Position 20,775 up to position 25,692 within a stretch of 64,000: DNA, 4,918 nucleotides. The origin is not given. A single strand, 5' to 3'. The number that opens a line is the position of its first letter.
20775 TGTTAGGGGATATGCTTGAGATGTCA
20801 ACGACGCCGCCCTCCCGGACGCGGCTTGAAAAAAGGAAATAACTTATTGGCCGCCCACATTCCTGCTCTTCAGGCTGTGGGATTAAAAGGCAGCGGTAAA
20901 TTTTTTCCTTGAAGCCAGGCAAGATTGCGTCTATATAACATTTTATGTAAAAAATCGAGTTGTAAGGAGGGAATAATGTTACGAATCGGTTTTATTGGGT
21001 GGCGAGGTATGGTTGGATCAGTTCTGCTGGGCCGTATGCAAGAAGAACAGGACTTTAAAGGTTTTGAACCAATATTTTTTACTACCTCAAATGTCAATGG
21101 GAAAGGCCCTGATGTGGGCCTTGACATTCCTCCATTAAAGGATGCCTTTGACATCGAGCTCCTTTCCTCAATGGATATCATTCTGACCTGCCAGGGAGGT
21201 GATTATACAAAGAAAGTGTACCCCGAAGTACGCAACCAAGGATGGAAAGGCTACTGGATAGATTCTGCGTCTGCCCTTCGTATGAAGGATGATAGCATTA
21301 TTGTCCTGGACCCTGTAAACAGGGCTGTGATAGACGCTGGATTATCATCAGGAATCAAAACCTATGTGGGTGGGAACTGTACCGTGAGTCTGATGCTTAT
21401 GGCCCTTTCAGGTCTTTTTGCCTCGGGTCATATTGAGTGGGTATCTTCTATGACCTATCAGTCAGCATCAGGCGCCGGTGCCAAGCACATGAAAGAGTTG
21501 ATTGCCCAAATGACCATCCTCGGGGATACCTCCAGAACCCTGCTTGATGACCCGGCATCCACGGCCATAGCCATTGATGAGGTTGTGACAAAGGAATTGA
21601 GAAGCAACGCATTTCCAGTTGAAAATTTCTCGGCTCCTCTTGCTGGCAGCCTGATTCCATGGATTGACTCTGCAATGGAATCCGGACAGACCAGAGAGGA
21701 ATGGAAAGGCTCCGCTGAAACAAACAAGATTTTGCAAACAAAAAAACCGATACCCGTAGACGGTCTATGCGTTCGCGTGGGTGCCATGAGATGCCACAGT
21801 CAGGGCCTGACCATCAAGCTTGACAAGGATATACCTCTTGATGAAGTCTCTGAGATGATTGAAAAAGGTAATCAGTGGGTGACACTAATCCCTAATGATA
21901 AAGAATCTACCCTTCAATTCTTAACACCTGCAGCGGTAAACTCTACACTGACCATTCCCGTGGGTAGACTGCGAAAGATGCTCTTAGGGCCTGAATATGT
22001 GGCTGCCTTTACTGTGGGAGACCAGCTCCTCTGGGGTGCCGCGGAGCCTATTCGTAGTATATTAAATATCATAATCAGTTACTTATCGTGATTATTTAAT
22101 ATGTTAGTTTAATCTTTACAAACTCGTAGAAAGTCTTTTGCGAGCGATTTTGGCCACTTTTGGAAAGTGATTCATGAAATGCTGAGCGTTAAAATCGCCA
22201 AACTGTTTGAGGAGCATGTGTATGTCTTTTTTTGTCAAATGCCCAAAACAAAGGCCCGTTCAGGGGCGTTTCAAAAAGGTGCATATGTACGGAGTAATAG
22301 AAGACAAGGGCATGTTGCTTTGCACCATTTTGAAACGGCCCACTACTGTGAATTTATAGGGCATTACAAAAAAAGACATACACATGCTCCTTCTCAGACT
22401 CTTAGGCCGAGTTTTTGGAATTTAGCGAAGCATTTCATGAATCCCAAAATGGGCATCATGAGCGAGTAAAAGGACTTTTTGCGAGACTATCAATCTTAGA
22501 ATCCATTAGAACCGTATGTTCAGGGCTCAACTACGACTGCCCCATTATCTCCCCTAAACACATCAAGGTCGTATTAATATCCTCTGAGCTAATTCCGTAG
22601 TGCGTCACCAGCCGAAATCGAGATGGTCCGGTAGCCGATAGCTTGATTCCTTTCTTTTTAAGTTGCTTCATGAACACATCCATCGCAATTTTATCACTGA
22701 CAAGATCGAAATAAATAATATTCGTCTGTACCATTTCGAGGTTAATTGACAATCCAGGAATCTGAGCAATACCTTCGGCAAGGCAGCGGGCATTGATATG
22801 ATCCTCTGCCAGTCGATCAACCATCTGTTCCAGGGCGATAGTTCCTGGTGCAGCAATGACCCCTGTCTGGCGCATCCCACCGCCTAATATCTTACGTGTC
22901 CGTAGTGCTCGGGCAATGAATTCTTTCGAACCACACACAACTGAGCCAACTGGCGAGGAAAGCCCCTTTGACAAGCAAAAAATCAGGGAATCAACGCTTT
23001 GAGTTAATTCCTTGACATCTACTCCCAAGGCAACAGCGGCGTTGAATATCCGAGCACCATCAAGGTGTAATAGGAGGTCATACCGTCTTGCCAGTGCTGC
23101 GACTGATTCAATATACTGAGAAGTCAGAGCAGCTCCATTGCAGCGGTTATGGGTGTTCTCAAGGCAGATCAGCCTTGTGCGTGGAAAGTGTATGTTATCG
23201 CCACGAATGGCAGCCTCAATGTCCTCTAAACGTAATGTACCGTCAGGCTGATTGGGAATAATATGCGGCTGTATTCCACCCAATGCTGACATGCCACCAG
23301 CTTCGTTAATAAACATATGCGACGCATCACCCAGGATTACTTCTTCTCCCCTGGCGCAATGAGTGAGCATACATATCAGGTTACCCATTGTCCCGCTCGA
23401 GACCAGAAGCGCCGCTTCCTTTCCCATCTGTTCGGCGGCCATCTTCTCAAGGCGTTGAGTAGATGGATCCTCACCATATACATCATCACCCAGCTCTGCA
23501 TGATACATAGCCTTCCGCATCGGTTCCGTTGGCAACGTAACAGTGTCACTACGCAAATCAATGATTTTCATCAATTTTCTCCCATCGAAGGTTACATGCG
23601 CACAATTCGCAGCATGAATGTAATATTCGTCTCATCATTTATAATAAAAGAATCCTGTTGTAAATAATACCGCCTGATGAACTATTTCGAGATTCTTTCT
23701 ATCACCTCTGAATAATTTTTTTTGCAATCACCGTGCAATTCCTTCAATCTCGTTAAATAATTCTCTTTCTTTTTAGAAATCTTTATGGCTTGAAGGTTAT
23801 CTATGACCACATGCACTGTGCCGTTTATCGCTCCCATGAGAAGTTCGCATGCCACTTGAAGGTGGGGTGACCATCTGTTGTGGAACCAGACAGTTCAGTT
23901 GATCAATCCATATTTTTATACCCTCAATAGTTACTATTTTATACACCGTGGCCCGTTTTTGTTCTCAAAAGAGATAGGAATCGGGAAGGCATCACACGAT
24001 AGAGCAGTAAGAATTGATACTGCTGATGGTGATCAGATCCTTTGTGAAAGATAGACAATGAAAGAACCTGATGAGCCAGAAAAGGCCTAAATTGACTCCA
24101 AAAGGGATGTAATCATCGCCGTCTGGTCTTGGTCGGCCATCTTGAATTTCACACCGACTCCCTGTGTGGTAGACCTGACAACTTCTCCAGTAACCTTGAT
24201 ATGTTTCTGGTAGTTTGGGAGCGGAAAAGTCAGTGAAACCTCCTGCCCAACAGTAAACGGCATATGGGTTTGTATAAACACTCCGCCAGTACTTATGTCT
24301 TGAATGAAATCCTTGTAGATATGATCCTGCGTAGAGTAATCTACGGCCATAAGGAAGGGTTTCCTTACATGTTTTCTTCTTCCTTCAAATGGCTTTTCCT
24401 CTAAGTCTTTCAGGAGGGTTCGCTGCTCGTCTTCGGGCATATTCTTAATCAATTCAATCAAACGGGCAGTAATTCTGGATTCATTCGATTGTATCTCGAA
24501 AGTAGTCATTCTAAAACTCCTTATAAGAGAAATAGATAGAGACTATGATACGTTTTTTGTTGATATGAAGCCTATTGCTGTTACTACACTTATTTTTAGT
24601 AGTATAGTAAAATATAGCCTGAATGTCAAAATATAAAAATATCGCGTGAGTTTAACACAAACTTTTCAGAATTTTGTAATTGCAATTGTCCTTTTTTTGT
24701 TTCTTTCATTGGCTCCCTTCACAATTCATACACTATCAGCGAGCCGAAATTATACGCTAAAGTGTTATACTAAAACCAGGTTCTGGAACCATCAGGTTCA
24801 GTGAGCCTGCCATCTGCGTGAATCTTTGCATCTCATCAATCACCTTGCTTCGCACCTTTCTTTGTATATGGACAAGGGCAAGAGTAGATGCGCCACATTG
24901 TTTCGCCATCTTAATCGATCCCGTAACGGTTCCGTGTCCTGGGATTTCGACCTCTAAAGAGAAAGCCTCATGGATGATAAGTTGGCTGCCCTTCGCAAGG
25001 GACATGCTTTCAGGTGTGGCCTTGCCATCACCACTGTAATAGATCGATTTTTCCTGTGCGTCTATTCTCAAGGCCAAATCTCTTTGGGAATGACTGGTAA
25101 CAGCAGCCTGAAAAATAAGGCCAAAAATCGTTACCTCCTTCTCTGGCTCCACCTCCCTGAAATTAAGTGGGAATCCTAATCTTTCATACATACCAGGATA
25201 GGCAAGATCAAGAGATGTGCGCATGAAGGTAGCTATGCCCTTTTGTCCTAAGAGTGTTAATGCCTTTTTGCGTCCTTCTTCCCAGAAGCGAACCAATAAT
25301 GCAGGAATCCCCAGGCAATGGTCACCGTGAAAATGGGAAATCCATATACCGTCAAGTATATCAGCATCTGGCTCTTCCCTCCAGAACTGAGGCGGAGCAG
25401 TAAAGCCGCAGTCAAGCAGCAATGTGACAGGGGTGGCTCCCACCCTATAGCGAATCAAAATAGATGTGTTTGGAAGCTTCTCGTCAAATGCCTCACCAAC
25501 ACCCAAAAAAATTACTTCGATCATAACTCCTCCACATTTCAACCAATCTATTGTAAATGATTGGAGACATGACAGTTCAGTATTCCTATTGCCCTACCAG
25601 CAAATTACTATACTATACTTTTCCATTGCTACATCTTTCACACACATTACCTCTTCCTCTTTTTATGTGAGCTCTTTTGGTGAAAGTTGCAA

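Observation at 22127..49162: Nested repeat architecture around the amino-acid/peptide block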

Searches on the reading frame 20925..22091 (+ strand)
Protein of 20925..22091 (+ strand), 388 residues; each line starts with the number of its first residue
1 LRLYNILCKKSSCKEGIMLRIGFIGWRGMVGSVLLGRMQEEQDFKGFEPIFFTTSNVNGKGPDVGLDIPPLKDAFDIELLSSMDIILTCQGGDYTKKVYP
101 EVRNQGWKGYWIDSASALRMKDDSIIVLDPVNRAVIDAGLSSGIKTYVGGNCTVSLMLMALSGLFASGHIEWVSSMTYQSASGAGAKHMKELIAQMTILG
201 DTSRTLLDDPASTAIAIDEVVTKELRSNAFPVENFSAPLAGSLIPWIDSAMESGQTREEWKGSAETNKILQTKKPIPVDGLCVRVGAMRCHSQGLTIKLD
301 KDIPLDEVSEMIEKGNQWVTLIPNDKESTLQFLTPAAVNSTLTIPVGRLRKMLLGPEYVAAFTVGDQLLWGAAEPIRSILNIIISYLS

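Call 9: search_protein_families(library=ncbifam, proteins=[window:20925-22091:+])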
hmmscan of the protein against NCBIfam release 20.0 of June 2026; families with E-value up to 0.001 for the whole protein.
window:20925-22091:+ (388 aa): 7 families
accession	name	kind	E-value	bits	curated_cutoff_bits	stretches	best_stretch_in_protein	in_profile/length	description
NF005144.0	PRK06598.1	subfamily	6.7e-180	598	198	1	18-384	1-368/369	aspartate-semialdehyde dehydrogenase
TIGR01745.1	asd_gamma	equivalog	4.2e-173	575.4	402.9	1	20-384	2-366/366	aspartate-semialdehyde dehydrogenase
NF011456.0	PRK14874.1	equivalog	1.5e-42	145.9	223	1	18-373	4-330/346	aspartate-semialdehyde dehydrogenase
TIGR01296.1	asd_B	equivalog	1.1e-37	129.9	324.2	1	21-374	2-327/339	aspartate-semialdehyde dehydrogenase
NF005229.0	PRK06728.1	equivalog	1.7e-17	63.4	628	1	24-374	11-332/347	aspartate-semialdehyde dehydrogenase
NF006416.0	PRK08664.1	subfamily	2.1e-12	46.9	232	1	76-190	70-187/350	aspartate-semialdehyde dehydrogenase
TIGR00978.1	asd_EA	equivalog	4.5e-12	45.7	301.2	1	81-188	73-183/342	aspartate-semialdehyde dehydrogenase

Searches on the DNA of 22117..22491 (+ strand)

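Call 64: search_dna_similar(query=window:22117-22491:+, collection=plasmids, mode=distant, max_rows=5)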
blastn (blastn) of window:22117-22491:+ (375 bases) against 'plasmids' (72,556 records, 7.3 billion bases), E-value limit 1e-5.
No match.

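Call 65: search_dna_similar(query=window:22117-22491:+, collection=phages, mode=distant, max_rows=5)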
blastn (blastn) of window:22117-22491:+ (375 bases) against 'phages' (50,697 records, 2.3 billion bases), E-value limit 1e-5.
No match.
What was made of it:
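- Tried and rejected: No match to copy A (calls 64, 65).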

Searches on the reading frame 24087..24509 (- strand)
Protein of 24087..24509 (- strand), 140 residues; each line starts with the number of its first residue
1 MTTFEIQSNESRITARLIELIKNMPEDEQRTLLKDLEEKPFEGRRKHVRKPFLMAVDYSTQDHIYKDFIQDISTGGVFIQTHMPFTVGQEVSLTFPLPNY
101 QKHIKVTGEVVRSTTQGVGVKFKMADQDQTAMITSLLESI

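Call 9: search_protein_families(library=ncbifam, proteins=[window:24087-24509:-])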
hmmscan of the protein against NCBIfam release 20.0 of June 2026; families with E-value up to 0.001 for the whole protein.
window:24087-24509:- (140 aa): 1 family
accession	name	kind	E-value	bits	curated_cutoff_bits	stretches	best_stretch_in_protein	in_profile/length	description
TIGR02266.1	gmx_TIGR02266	paralog_domain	6.2e-16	58.4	68.7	1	51-137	3-95/96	TIGR02266 family protein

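Call 44: search_protein_families(library=pfam, proteins=[window:24087-24509:-], max_evalue=0.01)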
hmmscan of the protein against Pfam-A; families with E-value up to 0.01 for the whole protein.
window:24087-24509:- (140 aa): 1 family
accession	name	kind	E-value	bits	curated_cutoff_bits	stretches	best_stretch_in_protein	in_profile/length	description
PF07238.19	PilZ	-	6.9e-18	65.3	22.5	1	44-137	2-100/102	PilZ domain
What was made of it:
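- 22531..25542 (-): Conserved core genes inside the 'bracket': Thr aldolase 22531-23574, PilZ protein 24087-24509, MBL-fold hydrolase 24757-25542. NCBIfam and Pfam matches (calls 9, 44).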

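Call 53: find_encoding_contigs(protein=window:24087-24509:-, flank=10000, max_places=10)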
Protein window:24087-24509:- (140 aa): 11 contigs read that carry it; 10 places shown.
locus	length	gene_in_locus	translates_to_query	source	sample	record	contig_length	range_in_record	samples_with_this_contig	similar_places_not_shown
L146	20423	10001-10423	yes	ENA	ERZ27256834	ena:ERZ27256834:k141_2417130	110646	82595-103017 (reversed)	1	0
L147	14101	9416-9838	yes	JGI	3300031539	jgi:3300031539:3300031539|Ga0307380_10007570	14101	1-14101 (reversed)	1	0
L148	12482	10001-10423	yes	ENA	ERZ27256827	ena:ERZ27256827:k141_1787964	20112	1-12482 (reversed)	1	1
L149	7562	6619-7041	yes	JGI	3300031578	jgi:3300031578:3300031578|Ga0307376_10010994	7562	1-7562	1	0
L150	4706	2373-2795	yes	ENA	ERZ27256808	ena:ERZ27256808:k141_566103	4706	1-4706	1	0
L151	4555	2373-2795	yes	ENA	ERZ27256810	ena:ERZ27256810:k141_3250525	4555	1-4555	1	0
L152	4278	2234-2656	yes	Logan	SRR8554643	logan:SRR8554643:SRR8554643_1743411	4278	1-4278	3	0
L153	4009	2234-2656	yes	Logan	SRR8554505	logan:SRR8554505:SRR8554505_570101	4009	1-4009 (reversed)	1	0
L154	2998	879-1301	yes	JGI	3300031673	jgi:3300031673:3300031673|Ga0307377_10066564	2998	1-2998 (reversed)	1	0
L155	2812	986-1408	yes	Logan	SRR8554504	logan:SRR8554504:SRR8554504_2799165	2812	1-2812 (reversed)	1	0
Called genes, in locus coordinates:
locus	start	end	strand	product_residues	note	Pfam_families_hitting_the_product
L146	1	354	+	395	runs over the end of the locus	PF07969:Amidohydro_3, PF01979:Amidohydro_1, PF07969:Amidohydro_3 (weak)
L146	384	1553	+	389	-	PF01546:Peptidase_M20, PF07687:M20_dimer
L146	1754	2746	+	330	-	PF00005:ABC_tran, PF13304:AAA_21 (faint), PF08352:oligo_HPY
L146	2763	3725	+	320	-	PF00005:ABC_tran, PF08352:oligo_HPY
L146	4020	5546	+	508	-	PF00496:SBP_bac_5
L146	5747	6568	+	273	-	PF00528:BPD_transp_1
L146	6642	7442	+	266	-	PF00528:BPD_transp_1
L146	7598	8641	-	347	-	PF01087:GalP_UDP_transf, PF16268:DUF4921, PF16285:DUF4931_N (weak), PF02744:GalP_UDP_tr_C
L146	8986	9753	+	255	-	PF23023:Anti-Pycsar_Apyc1, PF00753:Lactamase_B (weak), PF12706:Lactamase_B_2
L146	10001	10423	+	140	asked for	PF07238:PilZ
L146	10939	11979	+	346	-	PF00155:Aminotran_1_2, PF01212:Beta_elim_lyase, PF01041:DegT_DnrJ_EryC1 (faint), PF00266:Aminotran_5 (weak)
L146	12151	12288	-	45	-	-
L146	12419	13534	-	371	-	PF01118:Semialdhyde_dh, PF02774:Semialdhyde_dhC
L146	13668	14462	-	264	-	PF02146:SIR2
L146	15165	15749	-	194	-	PF00753:Lactamase_B, PF23023:Anti-Pycsar_Apyc1 (weak)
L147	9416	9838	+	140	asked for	PF07238:PilZ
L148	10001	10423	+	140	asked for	PF07238:PilZ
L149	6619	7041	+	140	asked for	PF07238:PilZ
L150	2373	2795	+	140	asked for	PF07238:PilZ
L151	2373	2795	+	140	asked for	PF07238:PilZ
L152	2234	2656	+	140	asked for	PF07238:PilZ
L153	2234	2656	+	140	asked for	PF07238:PilZ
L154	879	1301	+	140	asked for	PF07238:PilZ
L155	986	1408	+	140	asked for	PF07238:PilZ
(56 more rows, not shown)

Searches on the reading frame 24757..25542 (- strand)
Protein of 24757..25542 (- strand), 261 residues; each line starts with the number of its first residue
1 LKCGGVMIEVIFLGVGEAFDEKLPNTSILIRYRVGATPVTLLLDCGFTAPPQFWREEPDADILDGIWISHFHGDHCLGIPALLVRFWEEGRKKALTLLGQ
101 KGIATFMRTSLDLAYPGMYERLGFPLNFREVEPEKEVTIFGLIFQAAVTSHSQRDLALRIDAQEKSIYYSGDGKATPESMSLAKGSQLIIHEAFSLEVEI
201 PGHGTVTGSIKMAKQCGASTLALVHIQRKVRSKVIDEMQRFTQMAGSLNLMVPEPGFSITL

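Call 9: search_protein_families(library=ncbifam, proteins=[window:24757-25542:-])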
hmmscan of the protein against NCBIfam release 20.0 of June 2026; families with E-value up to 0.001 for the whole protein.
window:24757-25542:- (261 aa): 11 families
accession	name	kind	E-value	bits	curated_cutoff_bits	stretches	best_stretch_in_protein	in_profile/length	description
TIGR02651.1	RNase_Z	equivalog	1.5e-27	96.5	292.95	2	9-164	1-151/302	ribonuclease Z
NF000801.0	PRK00055.1-3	equivalog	2.3e-24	86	252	2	7-139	1-128/307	ribonuclease Z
NF000800.0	PRK00055.1-1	equivalog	2.1e-22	79.5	398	1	9-135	2-125/305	ribonuclease Z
TIGR02649.1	true_RNase_BN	exception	3.9e-16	58.9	563.7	1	9-131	1-120/304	ribonuclease BN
NF041851.1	cyc_nuc_deg_phdiest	equivalog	1.8e-15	57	400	1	41-239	32-235/253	cyclic nucleotide-degrading phosphodiesterase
NF041257.1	GntH_guanitoxin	equivalog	1.2e-12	47.4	333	1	9-102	14-108/374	guanitoxin biosynthesis MBL fold metallo-hydrolase GntH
NF000804.0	PRK00055.2-1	equivalog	7.9e-08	31.7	402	1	40-86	33-79/306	ribonuclease Z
NF000805.0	PRK00055.2-3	equivalog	8.1e-08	31.9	416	1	41-90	34-83/307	ribonuclease Z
NF038231.1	MBL_Geo_Pelo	equivalog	3.9e-07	29.9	360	1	39-233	44-230/250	GPMC system MBL fold metallohydrolase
NF002553.0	PRK02113.1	equivalog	7e-05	22.4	386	1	38-230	44-227/252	MBL fold metallo-hydrolase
NF002558.0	PRK02126.1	subfamily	7.6e-05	21.8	315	0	41-132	30-115/345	ribonuclease Z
